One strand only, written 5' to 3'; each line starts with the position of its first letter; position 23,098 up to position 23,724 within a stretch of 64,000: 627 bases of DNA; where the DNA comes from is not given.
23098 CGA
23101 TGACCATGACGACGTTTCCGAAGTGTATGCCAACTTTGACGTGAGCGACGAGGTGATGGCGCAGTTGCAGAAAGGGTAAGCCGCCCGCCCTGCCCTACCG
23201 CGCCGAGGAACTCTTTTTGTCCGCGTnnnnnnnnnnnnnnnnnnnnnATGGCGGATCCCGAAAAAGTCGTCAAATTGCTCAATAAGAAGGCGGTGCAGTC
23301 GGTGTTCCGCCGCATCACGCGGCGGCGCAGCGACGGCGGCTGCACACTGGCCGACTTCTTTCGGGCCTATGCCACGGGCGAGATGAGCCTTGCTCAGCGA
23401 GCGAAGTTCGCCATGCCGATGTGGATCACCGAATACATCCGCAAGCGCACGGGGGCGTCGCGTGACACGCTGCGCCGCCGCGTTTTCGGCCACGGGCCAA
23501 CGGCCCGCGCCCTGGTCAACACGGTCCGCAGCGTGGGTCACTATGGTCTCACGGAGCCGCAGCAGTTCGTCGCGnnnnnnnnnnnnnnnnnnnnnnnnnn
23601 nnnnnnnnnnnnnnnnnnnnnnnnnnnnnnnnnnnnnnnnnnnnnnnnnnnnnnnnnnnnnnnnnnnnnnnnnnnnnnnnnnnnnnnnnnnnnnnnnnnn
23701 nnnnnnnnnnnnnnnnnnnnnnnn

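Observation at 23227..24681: Orphan radical SAM/SPASM enzyme with long N-terminal extension closing the nusA-infB-rbfA-hisG-yebC gene string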

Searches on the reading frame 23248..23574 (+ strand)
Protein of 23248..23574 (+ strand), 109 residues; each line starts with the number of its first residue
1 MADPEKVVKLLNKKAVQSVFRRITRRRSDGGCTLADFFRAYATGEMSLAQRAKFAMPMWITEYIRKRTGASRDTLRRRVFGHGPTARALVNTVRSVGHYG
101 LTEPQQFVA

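Call 46: search_protein_representatives(alignment_id=A2)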
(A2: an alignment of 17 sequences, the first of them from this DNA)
Query: 17 sequences, 109 profile positions. Proteins with E-value up to 0.001 (for the whole library): 70; up to 1e-10: 37; up to 1e-30: 5. The best 70 are listed.
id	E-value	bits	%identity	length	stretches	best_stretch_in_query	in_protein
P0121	2.4e-38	146.6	-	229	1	1-109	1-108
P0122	3.3e-36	139.6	-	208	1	3-109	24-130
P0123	2.7e-35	136.7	-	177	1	1-109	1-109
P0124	1.9e-34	134.0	-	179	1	3-109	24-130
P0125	1.3e-33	131.3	-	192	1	4-109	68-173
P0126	1.4e-29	118.4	-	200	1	3-109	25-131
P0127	3.3e-29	117.1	-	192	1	3-109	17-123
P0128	1.6e-24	102.0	-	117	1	12-99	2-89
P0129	3.5e-21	91.3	-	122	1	3-97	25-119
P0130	1.4e-20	89.3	-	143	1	4-109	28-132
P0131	2.7e-20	88.5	-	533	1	3-108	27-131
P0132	1.2e-19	86.3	-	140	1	9-108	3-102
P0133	1.7e-19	85.9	-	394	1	4-109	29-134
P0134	2.3e-19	85.4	-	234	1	4-109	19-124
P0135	3.7e-19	84.8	-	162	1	4-109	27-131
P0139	2.5e-18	82.1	-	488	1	7-109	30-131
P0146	1.9e-15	72.9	-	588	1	8-109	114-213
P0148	2.3e-15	72.6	-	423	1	6-108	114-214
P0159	1.7e-10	56.9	-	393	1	28-108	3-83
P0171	5.2e-08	48.9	-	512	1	3-107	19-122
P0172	6.1e-08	48.7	-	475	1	1-109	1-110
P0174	6.9e-08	48.5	-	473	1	1-108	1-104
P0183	3.1e-05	40.0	-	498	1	6-108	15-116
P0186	6.7e-05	38.9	-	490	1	8-109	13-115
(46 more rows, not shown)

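Call 47: list_cluster_members(proteins=[P0171, P0172, P0174, P0183, P0186, P0131, P0139, P0146, P0148, P0159])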
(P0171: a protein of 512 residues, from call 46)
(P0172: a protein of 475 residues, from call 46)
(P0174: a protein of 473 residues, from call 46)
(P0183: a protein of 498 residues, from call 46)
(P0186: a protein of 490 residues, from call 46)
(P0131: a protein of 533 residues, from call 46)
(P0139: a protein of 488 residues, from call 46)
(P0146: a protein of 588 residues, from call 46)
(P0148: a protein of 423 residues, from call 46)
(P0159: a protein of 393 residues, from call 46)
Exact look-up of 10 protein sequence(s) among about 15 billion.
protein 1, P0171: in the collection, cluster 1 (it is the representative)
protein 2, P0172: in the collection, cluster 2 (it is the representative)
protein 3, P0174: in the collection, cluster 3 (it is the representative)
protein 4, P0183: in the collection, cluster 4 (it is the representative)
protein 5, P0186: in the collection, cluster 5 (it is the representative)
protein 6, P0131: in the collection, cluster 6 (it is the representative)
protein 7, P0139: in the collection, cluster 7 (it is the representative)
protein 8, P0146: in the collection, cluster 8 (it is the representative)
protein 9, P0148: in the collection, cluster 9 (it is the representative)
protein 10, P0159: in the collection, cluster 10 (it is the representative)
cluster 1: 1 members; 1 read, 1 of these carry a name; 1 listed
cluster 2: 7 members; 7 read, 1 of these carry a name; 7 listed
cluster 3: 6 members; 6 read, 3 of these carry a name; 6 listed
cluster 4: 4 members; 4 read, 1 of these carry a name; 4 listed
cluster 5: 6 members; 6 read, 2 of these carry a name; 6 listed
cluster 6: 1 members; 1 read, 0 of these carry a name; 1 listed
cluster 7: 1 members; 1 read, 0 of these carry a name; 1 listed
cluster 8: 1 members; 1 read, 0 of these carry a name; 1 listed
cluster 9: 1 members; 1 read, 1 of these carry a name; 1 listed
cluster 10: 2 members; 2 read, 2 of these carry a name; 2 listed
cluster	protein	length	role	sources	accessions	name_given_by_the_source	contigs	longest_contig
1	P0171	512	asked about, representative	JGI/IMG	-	radical SAM protein with 4Fe4S-binding SPASM domain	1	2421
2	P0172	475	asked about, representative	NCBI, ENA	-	-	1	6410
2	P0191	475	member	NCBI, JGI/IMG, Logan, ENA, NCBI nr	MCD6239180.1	MAG: radical SAM protein [Thermotogae bacterium] | radical SAM protein [Thermotogota bacterium]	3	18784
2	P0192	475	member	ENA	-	-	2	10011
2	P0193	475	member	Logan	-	-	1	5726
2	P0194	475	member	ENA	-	-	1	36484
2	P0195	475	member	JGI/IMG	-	-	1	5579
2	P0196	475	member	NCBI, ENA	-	-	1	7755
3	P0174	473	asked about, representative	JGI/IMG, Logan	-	radical SAM protein with 4Fe4S-binding SPASM domain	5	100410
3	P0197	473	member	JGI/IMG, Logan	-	radical SAM protein with 4Fe4S-binding SPASM domain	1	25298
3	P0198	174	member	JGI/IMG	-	radical SAM protein with 4Fe4S-binding SPASM domain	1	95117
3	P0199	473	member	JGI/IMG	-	-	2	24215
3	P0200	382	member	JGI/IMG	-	-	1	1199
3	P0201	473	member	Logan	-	-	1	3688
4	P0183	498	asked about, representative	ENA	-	-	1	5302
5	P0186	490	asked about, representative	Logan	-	-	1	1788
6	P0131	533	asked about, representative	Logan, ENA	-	-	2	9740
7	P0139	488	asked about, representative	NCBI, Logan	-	-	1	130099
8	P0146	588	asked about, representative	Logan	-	-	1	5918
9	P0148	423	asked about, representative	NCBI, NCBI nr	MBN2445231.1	MAG: radical SAM protein, partial [Phycisphaerae bacterium] | radical SAM protein [Phycisphaerae bacterium]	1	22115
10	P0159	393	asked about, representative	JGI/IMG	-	MoaA/NifB/PqqE/SkfB family radical SAM enzyme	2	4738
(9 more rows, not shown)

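Call 50: find_homologous_proteins(query=P0186, max_evalue=1e-20)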
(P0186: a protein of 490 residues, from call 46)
Query P0186 (490 aa): 6544 proteins with E <= 1e-20 among 8000 candidates; the best 120 are listed.
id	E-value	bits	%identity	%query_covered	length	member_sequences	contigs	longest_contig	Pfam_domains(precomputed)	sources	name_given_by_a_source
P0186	0.0e+0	1151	100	100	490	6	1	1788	PF13186.12,PF04055.28,PF13353.12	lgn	-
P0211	0.0e+0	1042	90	100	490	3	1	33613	PF13186.12,PF04055.28,PF13353.12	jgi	-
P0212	2.3e-288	975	85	100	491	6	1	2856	PF13186.12,PF04055.28,PF13353.12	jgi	-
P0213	9.9e-166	571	53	96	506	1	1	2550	PF13186.12,PF04055.28,PF13353.12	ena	-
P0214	3.6e-165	569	52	96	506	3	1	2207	PF13186.12,PF04055.28,PF13353.12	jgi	-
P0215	4.4e-165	569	54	97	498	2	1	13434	PF13186.12,PF04055.28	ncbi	-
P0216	7.4e-164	564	52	99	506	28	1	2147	PF13186.12,PF04055.28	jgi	jgi:radical SAM protein with 4Fe4S-binding SPASM domain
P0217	2.2e-162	560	52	97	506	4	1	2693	PF13186.12,PF04055.28,PF13353.12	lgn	-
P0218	4.8e-162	558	52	98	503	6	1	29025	PF13186.12,PF04055.28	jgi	jgi:radical SAM protein with 4Fe4S-binding SPASM domain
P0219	9.3e-162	558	56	83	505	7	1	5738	PF13186.12,PF04055.28,PF13353.12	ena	-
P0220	1.7e-161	557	54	94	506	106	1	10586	PF13186.12,PF04055.28,PF13353.12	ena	-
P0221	1.8e-161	557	52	96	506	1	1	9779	PF13186.12,PF04055.28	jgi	jgi:radical SAM protein with 4Fe4S-binding SPASM domain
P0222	1.9e-161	557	52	96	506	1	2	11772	PF13186.12,PF04055.28,PF13353.12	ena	-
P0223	1.9e-161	556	52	96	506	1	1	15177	PF13186.12,PF04055.28,PF13353.12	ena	-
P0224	2.1e-161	556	56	83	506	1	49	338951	PF13186.12,PF04055.28,PF13353.12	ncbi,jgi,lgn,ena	ncbi:MAG: radical SAM protein [Halobacteriota archaeon]|jgi:radical SAM protein with 4Fe4S-binding S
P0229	3.6e-161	556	55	86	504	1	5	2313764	PF13186.12,PF04055.28,PF13353.12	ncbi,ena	ncbi:MAG: radical SAM protein [Halobacteriota archaeon]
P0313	8.5e-150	518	51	95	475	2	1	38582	PF13186.12,PF04055.28,PF13353.12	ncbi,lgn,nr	ncbi:MAG: radical SAM protein [Candidatus Methanoperedens sp.]|nr:radical SAM protein [Candidatus Me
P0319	2.5e-148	513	52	88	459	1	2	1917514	PF13186.12,PF04055.28,PF13353.12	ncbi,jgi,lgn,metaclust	jgi:radical SAM protein with 4Fe4S-binding SPASM domain|metaclust:\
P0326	1.8e-144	501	50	94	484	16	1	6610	PF13186.12,PF04055.28,PF13353.12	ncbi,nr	ncbi:MAG: radical SAM protein [Candidatus Bathyarchaeum sp.]|nr:MAG: radical SAM protein [Candidatus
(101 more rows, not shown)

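Call 52: list_cluster_members(proteins=[P0319, P0229, P0313, P0326])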
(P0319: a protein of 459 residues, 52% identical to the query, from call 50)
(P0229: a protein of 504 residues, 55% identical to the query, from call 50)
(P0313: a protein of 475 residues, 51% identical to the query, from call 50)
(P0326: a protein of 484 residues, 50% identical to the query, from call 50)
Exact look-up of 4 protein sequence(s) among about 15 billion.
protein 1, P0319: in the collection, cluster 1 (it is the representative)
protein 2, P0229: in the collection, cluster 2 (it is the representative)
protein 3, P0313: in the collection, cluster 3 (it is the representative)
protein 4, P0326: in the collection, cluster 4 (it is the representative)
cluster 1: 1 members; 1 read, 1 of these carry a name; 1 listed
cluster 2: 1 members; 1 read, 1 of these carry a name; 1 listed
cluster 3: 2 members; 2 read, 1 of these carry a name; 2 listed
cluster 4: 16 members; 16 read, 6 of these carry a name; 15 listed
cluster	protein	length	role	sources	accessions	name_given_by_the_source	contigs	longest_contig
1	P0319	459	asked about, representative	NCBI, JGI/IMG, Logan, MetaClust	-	radical SAM protein with 4Fe4S-binding SPASM domain | \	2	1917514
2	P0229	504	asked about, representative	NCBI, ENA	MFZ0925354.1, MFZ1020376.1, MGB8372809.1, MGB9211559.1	MAG: radical SAM protein [Halobacteriota archaeon]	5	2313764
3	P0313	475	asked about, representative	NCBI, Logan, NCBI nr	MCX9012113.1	MAG: radical SAM protein [Candidatus Methanoperedens sp.] | radical SAM protein [Candidatus Methanoperedens sp.]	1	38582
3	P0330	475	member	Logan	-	-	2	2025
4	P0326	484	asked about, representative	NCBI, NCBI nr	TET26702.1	MAG: radical SAM protein [Candidatus Bathyarchaeum sp.]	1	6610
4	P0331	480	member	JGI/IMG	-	radical SAM protein with 4Fe4S-binding SPASM domain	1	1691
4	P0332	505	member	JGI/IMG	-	radical SAM protein with 4Fe4S-binding SPASM domain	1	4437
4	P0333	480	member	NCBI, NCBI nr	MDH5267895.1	MAG: radical SAM protein [Candidatus Bathyarchaeota archaeon] | radical SAM protein [Candidatus Bathyarchaeota archaeon]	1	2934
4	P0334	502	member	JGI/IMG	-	radical SAM protein with 4Fe4S-binding SPASM domain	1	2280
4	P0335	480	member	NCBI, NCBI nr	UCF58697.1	MAG: radical SAM protein [Candidatus Bathyarchaeota archaeon]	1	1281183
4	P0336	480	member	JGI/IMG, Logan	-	-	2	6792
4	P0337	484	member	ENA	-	-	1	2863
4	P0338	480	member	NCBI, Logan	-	-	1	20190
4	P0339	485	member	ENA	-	-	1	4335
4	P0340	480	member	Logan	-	-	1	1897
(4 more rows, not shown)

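Call 54: find_encoding_contigs(protein=P0319, flank=6000, max_places=2)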
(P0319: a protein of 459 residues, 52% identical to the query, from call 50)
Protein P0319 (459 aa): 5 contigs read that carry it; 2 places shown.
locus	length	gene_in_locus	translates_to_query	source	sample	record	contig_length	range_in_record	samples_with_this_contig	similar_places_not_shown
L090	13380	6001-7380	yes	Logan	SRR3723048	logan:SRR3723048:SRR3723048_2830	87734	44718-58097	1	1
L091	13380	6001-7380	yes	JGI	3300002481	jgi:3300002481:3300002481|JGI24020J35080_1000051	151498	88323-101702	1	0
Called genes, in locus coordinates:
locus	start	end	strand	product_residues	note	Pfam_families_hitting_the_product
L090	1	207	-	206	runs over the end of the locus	PF01728:FtsJ, PF13847:Methyltransf_31 (weak)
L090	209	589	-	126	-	-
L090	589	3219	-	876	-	PF03699:UPF0182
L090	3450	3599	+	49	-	-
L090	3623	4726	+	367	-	PF01658:Inos-1-P_synth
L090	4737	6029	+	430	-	PF00483:NTP_transferase, PF01128:IspD (faint), PF12804:NTP_transf_3, PF01066:CDP-OH_P_transf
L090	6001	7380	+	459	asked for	PF04055:Radical_SAM, PF13353:Fer4_12, PF13186:SPASM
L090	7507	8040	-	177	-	PF02566:OsmC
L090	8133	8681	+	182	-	PF08241:Methyltransf_11 (faint)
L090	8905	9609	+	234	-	PF13560:HTH_31 (weak), PF01381:HTH_3, PF12844:HTH_19 (faint)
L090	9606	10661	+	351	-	PF01154:HMG_CoA_synt_N (weak), PF08540:HMG_CoA_synt_C (faint), PF08541:ACP_syn_III_C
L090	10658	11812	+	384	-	PF00108:Thiolase_N, PF00109:ketoacyl-synt (weak), PF22691:Thiolase_C_1, PF02803:Thiolase_C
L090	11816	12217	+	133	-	PF12172:zf-ChsH2, PF01796:OB_ChsH2_C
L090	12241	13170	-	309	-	PF00633:HHH (faint), PF14520:HHH_5, PF21999:IMS_HHH_1 (weak), PF00154:RecA_N, PF13481:AAA_25 (weak), PF06745:ATPase, PF08423:Rad51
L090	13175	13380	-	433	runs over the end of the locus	PF09999:DUF2240 (weak), PF17244:CDC24_OB3 (faint), PF21473:OB_Ssb-like (faint), PF01336:tRNA_anti-codon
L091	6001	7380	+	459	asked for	PF04055:Radical_SAM, PF13353:Fer4_12, PF13186:SPASM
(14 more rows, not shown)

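Call 59: search_protein_families(library=ncbifam, proteins=[P0186, P0319, P0313, P0326], max_evalue=1e-40)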
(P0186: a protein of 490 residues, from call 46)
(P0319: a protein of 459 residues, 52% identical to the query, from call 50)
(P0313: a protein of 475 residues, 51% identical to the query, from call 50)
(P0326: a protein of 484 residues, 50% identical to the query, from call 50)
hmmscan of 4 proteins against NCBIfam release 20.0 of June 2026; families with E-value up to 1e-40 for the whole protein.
P0186 (490 aa): 10 families
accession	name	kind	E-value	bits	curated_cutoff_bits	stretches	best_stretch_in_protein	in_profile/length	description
TIGR04545.1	rSAM_ahbD_hemeb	equivalog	6.5e-79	265.8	500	1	118-462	1-338/339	heme b synthase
TIGR04053.2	TIGR04053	equivalog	3.7e-75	253.5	395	1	114-462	5-365/366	TIGR04053 family radical SAM/SPASM domain-containing protein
TIGR04055.1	rSAM_NirJ2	equivalog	5.7e-75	252.8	500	1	118-339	1-223/326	putative heme d1 biosynthesis radical SAM protein NirJ2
TIGR04054.1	rSAM_NirJ1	equivalog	2.7e-63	213.9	650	1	118-461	37-382/387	putative heme d1 biosynthesis radical SAM protein NirJ1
TIGR04051.1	rSAM_NirJ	equivalog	9.7e-59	199.1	515.45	1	118-463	3-350/354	heme d1 biosynthesis radical SAM protein NirJ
TIGR04347.1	pseudo_SAM_Halo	equivalog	9.7e-57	193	525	1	118-463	39-387/390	TIGR04347 family pseudo-SAM/SPASM protein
TIGR04303.1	GeoRSP_rSAM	equivalog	2.5e-56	191.6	400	1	113-459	1-324/325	GeoRSP system radical SAM/SPASM protein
TIGR03962.1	mycofact_rSAM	equivalog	7.5e-54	183.2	265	0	112-303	7-196/339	mycofactocin radical SAM maturase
TIGR04546.1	rSAM_ahbC_deAc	equivalog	3e-53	181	650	1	118-463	40-387/390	12,18-didecarboxysiroheme deacetylase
TIGR03913.1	rad_SAM_trio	equivalog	2.7e-42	144.8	591.75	1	115-449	17-343/477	GDL motif peptide-associated radical SAM/SPASM maturase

P0319 (459 aa): 10 families
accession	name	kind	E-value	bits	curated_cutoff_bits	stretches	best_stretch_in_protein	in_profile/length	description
TIGR04055.1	rSAM_NirJ2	equivalog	1.8e-78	264.3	500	1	91-435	1-325/326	putative heme d1 biosynthesis radical SAM protein NirJ2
TIGR04545.1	rSAM_ahbD_hemeb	equivalog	1.4e-76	258.1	500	1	91-435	1-338/339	heme b synthase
TIGR04053.2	TIGR04053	equivalog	7.1e-73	246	395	1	88-434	6-364/366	TIGR04053 family radical SAM/SPASM domain-containing protein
TIGR04054.1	rSAM_NirJ1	equivalog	1.6e-66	224.6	650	1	91-433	37-381/387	putative heme d1 biosynthesis radical SAM protein NirJ1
TIGR04051.1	rSAM_NirJ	equivalog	1.2e-60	205.3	515.45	1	91-434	3-348/354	heme d1 biosynthesis radical SAM protein NirJ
TIGR04546.1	rSAM_ahbC_deAc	equivalog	2.1e-58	198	650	1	91-433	40-384/390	12,18-didecarboxysiroheme deacetylase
TIGR04347.1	pseudo_SAM_Halo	equivalog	5.8e-57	193.7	525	1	91-434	39-385/390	TIGR04347 family pseudo-SAM/SPASM protein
TIGR04303.1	GeoRSP_rSAM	equivalog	4.8e-54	184.1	400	0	88-319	3-235/325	GeoRSP system radical SAM/SPASM protein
TIGR03962.1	mycofact_rSAM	equivalog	2.7e-46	158.3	265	0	86-283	8-203/339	mycofactocin radical SAM maturase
NF050035.1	rSAM_WgK_link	exception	2e-45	155.4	650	1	88-435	7-364/367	radical SAM/SPASM peptide maturase WgkB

P0313 (475 aa): 9 families
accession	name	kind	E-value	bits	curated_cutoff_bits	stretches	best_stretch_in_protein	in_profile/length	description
TIGR04545.1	rSAM_ahbD_hemeb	equivalog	2.3e-79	267.3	500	1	119-461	1-337/339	heme b synthase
TIGR04055.1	rSAM_NirJ2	equivalog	1.5e-78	264.6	500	1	119-461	1-324/326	putative heme d1 biosynthesis radical SAM protein NirJ2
TIGR04053.2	TIGR04053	equivalog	2.1e-71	241.1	395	1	116-460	6-363/366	TIGR04053 family radical SAM/SPASM domain-containing protein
TIGR04051.1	rSAM_NirJ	equivalog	5.4e-60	203.2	515.45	1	119-460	3-347/354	heme d1 biosynthesis radical SAM protein NirJ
TIGR04054.1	rSAM_NirJ1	equivalog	1.8e-57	194.7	650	1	119-460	37-381/387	putative heme d1 biosynthesis radical SAM protein NirJ1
TIGR04347.1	pseudo_SAM_Halo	equivalog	3.4e-54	184.6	525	1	119-460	39-384/390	TIGR04347 family pseudo-SAM/SPASM protein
TIGR04303.1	GeoRSP_rSAM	equivalog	4.3e-51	174.4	400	1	115-459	2-324/325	GeoRSP system radical SAM/SPASM protein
TIGR04546.1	rSAM_ahbC_deAc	equivalog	5e-47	160.5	650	0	119-311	40-231/390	12,18-didecarboxysiroheme deacetylase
TIGR03962.1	mycofact_rSAM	equivalog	1.2e-46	159.5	265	1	114-463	8-335/339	mycofactocin radical SAM maturase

P0326 (484 aa): 11 families
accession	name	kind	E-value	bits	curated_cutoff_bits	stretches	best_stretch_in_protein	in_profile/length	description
TIGR04545.1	rSAM_ahbD_hemeb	equivalog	4.4e-96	322.3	500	1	126-471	1-337/339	heme b synthase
TIGR04053.2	TIGR04053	equivalog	3.1e-86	289.9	395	1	123-470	6-363/366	TIGR04053 family radical SAM/SPASM domain-containing protein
TIGR04055.1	rSAM_NirJ2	equivalog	2.3e-85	287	500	1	126-354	1-230/326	putative heme d1 biosynthesis radical SAM protein NirJ2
TIGR04054.1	rSAM_NirJ1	equivalog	1.8e-72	244.1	650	1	126-470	37-381/387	putative heme d1 biosynthesis radical SAM protein NirJ1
TIGR04051.1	rSAM_NirJ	equivalog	1.5e-65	221.5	515.45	1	126-471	3-348/354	heme d1 biosynthesis radical SAM protein NirJ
TIGR04546.1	rSAM_ahbC_deAc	equivalog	2.5e-63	214.2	650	1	126-320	40-234/390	12,18-didecarboxysiroheme deacetylase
TIGR04347.1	pseudo_SAM_Halo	equivalog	2.6e-63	214.6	525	1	126-472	39-386/390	TIGR04347 family pseudo-SAM/SPASM protein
TIGR04303.1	GeoRSP_rSAM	equivalog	3.6e-58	197.7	400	0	121-322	1-201/325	GeoRSP system radical SAM/SPASM protein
TIGR03962.1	mycofact_rSAM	equivalog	5e-53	180.4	265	0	120-337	7-220/339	mycofactocin radical SAM maturase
TIGR04251.1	SCM_rSAM_ScmF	equivalog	3.3e-42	145.1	400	0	130-310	9-193/353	SynChlorMet cassette radical SAM/SPASM protein ScmF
NF045574.1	sacti_mat_StsB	exception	1.2e-41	143.1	625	0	126-307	97-277/466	StsB family radical SAM/SPASM domain sactipeptide maturase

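Call 60: find_homologous_proteins(query=P0319, max_evalue=1e-20)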
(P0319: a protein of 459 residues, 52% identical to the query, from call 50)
Query P0319 (459 aa): 6028 proteins with E <= 1e-20 among 8000 candidates; the best 120 are listed.
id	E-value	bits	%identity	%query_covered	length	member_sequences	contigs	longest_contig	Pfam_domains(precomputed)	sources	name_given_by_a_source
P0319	0.0e+0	1055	100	100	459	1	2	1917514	PF13186.12,PF04055.28,PF13353.12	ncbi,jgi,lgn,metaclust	jgi:radical SAM protein with 4Fe4S-binding SPASM domain|metaclust:\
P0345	4.7e-213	727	71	97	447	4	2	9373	PF13186.12,PF04055.28,PF13353.12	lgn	-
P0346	5.0e-196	670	72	86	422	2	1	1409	PF13186.12,PF04055.28,PF13353.12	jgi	jgi:radical SAM protein with 4Fe4S-binding SPASM domain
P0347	2.4e-156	540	68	74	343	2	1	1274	PF13186.12,PF04055.28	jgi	jgi:radical SAM protein with 4Fe4S-binding SPASM domain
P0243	1.4e-148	514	51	95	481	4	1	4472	PF13186.12,PF04055.28,PF13353.12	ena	-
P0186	2.1e-147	510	52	94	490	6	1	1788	PF13186.12,PF04055.28,PF13353.12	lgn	-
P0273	8.7e-147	508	51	95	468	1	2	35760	PF13186.12,PF04055.28,PF13353.12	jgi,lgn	-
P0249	1.0e-146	508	52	93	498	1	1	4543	PF13186.12,PF04055.28,PF13353.12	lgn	-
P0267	3.3e-145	503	52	94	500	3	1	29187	PF13186.12,PF04055.28,PF13353.12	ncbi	ncbi:MAG: radical SAM protein [Candidatus Geothermarchaeales archaeon]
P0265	1.8e-144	500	53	90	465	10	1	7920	PF13186.12,PF04055.28,PF13353.12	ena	-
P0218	6.2e-144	499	54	92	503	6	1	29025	PF13186.12,PF04055.28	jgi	jgi:radical SAM protein with 4Fe4S-binding SPASM domain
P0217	1.8e-142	494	51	94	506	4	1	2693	PF13186.12,PF04055.28,PF13353.12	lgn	-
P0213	2.8e-141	490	52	92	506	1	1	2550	PF13186.12,PF04055.28,PF13353.12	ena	-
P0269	3.7e-141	490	50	95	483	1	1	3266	PF13186.12,PF04055.28,PF13353.12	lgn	-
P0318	4.1e-141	489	54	83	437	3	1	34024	PF13186.12,PF04055.28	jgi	-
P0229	4.0e-138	480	51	92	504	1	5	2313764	PF13186.12,PF04055.28,PF13353.12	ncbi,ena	ncbi:MAG: radical SAM protein [Halobacteriota archaeon]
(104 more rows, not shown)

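Call 69: predict_structure(alignment_id=A2)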
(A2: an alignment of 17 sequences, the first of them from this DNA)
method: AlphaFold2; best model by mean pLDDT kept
length: 109 residues; sequences in the alignment: 17
mean_pLDDT: 83.4   pTM: 0.72
mean pLDDT of the five models: 83.4, 82.5, 79.0, 75.2, 66.0
residues with pLDDT >= 90: 18; 70-90: 82; 50-70: 6; < 50: 3
segments of 3 or more residues with pLDDT < 50: 107-109
pLDDT, mean of each block of 10 residues (from residue 1): 75 88 90 91 86 88 82 84 87 88 57
secondary structure, 60 per line:
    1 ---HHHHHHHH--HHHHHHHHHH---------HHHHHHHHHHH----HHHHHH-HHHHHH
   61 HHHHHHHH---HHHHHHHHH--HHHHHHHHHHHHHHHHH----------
elements in order: H4-11 H14-23 H33-43 H48-53 H55-68 H72-80 H83-99
